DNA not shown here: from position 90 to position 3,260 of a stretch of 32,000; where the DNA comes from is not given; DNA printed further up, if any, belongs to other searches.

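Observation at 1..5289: Wza / Wzc-like / UDP-glucuronate-modifying polysaccharide export locus in a chlamydia-like genome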

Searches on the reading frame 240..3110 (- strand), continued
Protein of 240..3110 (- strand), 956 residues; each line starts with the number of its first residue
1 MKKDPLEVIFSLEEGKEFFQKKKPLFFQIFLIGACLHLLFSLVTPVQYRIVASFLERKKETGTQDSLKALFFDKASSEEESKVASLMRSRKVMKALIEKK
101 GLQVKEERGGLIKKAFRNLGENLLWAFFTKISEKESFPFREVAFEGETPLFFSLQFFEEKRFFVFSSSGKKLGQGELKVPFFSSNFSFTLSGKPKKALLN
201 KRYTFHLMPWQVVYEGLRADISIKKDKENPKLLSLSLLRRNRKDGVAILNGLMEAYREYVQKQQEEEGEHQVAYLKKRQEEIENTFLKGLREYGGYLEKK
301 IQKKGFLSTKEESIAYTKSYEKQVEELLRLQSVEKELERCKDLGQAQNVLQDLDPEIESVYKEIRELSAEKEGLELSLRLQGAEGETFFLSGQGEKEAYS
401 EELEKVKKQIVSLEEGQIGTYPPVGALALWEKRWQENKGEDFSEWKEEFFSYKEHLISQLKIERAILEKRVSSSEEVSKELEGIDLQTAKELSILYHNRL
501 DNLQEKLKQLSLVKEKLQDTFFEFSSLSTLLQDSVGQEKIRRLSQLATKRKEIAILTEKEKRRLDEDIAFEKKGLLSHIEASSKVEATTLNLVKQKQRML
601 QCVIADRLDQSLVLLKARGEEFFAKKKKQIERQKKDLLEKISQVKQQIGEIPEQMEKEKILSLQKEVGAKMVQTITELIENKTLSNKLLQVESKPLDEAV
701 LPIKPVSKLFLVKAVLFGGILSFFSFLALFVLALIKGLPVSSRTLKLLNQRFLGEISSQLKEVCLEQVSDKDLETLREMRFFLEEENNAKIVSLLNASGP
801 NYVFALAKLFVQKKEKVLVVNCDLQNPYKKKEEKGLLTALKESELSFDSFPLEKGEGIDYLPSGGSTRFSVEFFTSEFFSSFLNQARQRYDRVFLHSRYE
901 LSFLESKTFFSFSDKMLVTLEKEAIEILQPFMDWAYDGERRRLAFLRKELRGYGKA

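Call 35: list_cluster_members(proteins=[P0002, P0003, P0004, P0005, P0006, P0007, P0009, P0011, P0012, P0018])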
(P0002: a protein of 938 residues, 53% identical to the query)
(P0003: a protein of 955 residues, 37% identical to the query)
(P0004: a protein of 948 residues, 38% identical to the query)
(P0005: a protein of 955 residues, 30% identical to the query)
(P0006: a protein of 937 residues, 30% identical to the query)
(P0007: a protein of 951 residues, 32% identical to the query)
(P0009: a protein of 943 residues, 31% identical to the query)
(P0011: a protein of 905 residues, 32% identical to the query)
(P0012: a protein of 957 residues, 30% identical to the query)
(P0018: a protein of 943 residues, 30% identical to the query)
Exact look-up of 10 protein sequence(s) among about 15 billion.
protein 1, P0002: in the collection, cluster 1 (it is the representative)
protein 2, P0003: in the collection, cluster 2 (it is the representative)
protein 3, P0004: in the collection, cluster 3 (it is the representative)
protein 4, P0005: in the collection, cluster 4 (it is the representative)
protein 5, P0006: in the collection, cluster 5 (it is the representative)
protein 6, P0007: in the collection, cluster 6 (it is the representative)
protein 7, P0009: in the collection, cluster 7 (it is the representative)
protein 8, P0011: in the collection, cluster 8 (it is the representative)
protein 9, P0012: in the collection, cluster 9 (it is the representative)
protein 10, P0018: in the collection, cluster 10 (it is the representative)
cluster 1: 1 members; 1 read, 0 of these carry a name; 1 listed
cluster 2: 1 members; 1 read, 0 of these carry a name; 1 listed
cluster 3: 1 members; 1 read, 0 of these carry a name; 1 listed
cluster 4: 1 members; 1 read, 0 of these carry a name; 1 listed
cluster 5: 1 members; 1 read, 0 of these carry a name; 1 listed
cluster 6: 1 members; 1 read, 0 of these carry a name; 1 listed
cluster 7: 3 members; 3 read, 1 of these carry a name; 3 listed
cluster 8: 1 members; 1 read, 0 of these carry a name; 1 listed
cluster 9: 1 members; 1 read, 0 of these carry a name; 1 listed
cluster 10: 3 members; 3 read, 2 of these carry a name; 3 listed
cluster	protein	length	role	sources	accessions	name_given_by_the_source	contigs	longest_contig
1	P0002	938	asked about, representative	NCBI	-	-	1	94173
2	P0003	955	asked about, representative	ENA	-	-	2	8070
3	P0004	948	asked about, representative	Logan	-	-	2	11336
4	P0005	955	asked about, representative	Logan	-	-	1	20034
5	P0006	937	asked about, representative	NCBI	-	-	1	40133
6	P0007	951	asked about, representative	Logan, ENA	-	-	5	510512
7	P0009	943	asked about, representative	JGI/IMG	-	hypothetical protein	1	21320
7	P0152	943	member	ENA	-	-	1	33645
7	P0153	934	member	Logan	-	-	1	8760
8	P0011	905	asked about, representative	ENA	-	-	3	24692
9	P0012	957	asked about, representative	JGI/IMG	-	-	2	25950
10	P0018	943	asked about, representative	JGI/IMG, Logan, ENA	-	-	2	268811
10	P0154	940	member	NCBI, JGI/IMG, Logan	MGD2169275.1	MAG: hypothetical protein PVI40_03445 [Chlamydiota bacterium] | uncharacterized protein involved in exopolysaccharide biosynthesis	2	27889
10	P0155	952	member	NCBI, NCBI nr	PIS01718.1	MAG: hypothetical protein COT84_00745 [Chlamydiae bacterium ...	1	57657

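Call 36: find_homologous_proteins(query=A1, max_evalue=1e-10)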
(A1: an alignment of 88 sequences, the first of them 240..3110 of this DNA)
Query A1 (88 sequences) (956 aa, profile of the alignment): 7 proteins with E <= 1e-10 among 8000 candidates.
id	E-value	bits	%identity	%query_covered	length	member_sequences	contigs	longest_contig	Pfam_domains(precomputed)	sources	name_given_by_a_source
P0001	1.9e-278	944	100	100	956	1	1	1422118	-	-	-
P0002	1.1e-273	929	53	100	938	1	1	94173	PF13614.13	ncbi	-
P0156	1.3e-19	88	22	21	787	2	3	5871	PF01656.30,PF13614.13,PF13807.12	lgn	-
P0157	4.5e-19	86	27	7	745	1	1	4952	PF02706.21,PF13614.13,PF23607.2,PF13807.12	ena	-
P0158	4.7e-18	83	22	13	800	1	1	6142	PF01656.30,PF13614.13,PF13807.12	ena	-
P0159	7.0e-15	72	23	23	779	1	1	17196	PF02706.21,PF10609.16,PF01656.30,PF13614.13,PF13807.12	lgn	-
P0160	1.7e-13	67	23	23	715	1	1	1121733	PF02706.21,PF10609.16,PF01656.30,PF13614.13,PF13807.12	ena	-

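Call 39: find_encoding_contigs(protein=P0007, flank=10000, max_places=2)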
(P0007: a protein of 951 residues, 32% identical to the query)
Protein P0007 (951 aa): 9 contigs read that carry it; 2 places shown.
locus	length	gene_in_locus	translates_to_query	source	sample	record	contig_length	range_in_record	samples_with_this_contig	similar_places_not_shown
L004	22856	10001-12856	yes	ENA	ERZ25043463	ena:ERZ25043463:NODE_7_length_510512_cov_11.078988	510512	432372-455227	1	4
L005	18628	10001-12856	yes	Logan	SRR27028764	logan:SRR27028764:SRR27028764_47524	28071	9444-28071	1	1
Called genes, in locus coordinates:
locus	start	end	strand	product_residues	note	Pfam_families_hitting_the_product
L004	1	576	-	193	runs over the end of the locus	PF01330:RuvA_N, PF00633:HHH (faint), PF02371:Transposase_20 (faint), PF12836:HHH_3 (faint), PF14520:HHH_5, PF21176:RecR_HhH (faint), PF07499:RuvA_C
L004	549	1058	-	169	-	PF02075:RuvC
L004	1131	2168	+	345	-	PF01075:Glyco_transf_9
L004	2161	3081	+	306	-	PF01075:Glyco_transf_9 (weak)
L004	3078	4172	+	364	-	PF01704:UDPGP, PF12804:NTP_transf_3 (weak)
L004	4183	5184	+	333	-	PF01210:NAD_Gly3P_dh_N, PF07479:NAD_Gly3P_dh_C, PF20618:GPD_NAD_C_bact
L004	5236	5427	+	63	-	-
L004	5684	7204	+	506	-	PF03853:YjeF_N, PF01256:Carb_kinase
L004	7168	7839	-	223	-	PF13855:LRR_8 (faint), PF12799:LRR_4 (weak)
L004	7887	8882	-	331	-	PF01073:3Beta_HSD, PF01370:Epimerase, PF02719:Polysacc_synt_2, PF04321:RmlD_sub_bind, PF16363:GDP_Man_Dehyd, PF07993:NAD_binding_4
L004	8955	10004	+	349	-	PF02563:Poly_export (weak), PF22461:SLBB_2, PF18412:Wza_C (weak)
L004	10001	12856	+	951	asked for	-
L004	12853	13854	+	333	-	PF01073:3Beta_HSD (weak), PF01370:Epimerase, PF04321:RmlD_sub_bind (weak), PF16363:GDP_Man_Dehyd, PF07993:NAD_binding_4 (faint)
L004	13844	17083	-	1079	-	PF03717:PBP_dimer, PF00905:Transpeptidase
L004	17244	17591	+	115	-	-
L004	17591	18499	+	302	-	PF13650:Asp_protease_2 (faint)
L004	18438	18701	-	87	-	-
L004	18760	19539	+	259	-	PF00318:Ribosomal_S2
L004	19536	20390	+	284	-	PF00889:EF_TS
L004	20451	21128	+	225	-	PF00696:AA_kinase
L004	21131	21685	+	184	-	PF01765:RRF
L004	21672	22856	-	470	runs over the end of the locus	PF17667:Pkinase_fungal (faint), PF00069:Pkinase, PF07714:PK_Tyr_Ser-Thr, PF14531:Kinase-like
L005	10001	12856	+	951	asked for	-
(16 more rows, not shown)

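Call 40: find_encoding_contigs(protein=P0018, flank=10000, max_places=2)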
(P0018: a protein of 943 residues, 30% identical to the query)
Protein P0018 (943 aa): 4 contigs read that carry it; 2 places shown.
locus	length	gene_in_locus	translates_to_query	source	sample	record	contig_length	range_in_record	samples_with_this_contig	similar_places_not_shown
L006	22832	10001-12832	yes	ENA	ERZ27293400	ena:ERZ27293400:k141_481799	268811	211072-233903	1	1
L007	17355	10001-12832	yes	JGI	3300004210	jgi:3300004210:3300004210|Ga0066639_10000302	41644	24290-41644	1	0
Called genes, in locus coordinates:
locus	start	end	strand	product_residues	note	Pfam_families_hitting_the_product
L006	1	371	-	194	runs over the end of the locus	PF01330:RuvA_N, PF00633:HHH (faint), PF14520:HHH_5, PF07499:RuvA_C (weak)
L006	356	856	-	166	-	PF02075:RuvC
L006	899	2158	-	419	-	-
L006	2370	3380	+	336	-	PF01075:Glyco_transf_9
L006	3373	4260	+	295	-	-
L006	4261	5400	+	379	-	PF01704:UDPGP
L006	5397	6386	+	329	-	PF01210:NAD_Gly3P_dh_N, PF07479:NAD_Gly3P_dh_C, PF20618:GPD_NAD_C_bact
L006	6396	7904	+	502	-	PF03853:YjeF_N, PF01256:Carb_kinase, PF08543:Phos_pyr_kin (weak), PF02110:HK (weak)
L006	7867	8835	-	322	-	PF01073:3Beta_HSD, PF01370:Epimerase, PF02719:Polysacc_synt_2, PF04321:RmlD_sub_bind, PF07993:NAD_binding_4 (faint), PF16363:GDP_Man_Dehyd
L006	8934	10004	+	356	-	PF02563:Poly_export, PF22461:SLBB_2, PF18412:Wza_C (weak)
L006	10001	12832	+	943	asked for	PF13614:AAA_31 (faint)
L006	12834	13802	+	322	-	PF01073:3Beta_HSD, PF01370:Epimerase, PF07993:NAD_binding_4 (faint), PF16363:GDP_Man_Dehyd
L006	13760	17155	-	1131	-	PF03717:PBP_dimer, PF00905:Transpeptidase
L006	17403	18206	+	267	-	PF00318:Ribosomal_S2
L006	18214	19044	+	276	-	PF00889:EF_TS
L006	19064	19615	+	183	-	PF01765:RRF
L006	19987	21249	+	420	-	PF05150:Legionella_OMP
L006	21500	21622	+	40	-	-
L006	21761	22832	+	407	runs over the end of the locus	PF05150:Legionella_OMP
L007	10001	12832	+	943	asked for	PF13614:AAA_31 (faint)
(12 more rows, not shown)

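Call 44: search_solved_structures(query=L001:12804-13790:+, max_evalue=1e-20, show_alignments=1)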
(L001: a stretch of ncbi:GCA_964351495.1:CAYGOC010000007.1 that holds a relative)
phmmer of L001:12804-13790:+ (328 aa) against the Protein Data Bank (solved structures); distinct sequences matched with E-value up to 1e-20: 29.
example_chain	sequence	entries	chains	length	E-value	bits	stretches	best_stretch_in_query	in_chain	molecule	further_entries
4gll_A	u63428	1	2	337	4.1e-81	276.2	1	3-312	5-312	UDP-glucuronic acid decarboxylase 1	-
2b69_A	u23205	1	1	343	4.6e-81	276.1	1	3-312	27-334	UDP-glucuronate decarboxylase 1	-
4m55_A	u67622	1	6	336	2.1e-80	273.9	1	3-312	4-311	UDP-glucuronic acid decarboxylase 1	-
4lk3_A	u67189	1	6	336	2.9e-80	273.5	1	3-312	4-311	UDP-glucuronic acid decarboxylase 1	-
4zrm_A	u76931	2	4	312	8.8e-38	133.9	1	6-312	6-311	UDP-glucose 4-epimerase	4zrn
8vr2_A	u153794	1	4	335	3.4e-34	122.1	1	4-313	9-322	NAD-dependent epimerase/dehydratase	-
6zlj_A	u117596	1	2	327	2e-32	116.3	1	5-308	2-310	Epimerase domain-containing protein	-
6zl6_A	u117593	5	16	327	2.9e-32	115.8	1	5-308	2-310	Epimerase domain-containing protein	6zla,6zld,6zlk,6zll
6bwl_A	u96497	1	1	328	9e-32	114.2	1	5-319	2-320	Pal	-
8rdi_A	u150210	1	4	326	2.1e-30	109.7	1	5-305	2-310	SDR family NAD(P)-dependent oxidoreductase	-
8rdg_A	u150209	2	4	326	3.2e-30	109.1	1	5-305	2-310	SDR family NAD(P)-dependent oxidoreductase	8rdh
6dnt_A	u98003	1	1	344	8.9e-30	107.6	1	4-311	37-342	NAD-dependent epimerase/dehydratase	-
3ehe_A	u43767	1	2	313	2.2e-29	106.3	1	7-303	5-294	UDP-glucose 4-epimerase (GalE-1)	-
7ys8_A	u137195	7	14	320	4.4e-29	105.4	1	5-311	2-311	UDP-glucose 4-epimerase | UDP-glucose 4-epimerase along with EC 5.1.3.2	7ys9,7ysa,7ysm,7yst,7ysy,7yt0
6bi4_A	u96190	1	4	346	6.9e-29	104.7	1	6-309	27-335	dTDP-glucose 4,6-dehydratase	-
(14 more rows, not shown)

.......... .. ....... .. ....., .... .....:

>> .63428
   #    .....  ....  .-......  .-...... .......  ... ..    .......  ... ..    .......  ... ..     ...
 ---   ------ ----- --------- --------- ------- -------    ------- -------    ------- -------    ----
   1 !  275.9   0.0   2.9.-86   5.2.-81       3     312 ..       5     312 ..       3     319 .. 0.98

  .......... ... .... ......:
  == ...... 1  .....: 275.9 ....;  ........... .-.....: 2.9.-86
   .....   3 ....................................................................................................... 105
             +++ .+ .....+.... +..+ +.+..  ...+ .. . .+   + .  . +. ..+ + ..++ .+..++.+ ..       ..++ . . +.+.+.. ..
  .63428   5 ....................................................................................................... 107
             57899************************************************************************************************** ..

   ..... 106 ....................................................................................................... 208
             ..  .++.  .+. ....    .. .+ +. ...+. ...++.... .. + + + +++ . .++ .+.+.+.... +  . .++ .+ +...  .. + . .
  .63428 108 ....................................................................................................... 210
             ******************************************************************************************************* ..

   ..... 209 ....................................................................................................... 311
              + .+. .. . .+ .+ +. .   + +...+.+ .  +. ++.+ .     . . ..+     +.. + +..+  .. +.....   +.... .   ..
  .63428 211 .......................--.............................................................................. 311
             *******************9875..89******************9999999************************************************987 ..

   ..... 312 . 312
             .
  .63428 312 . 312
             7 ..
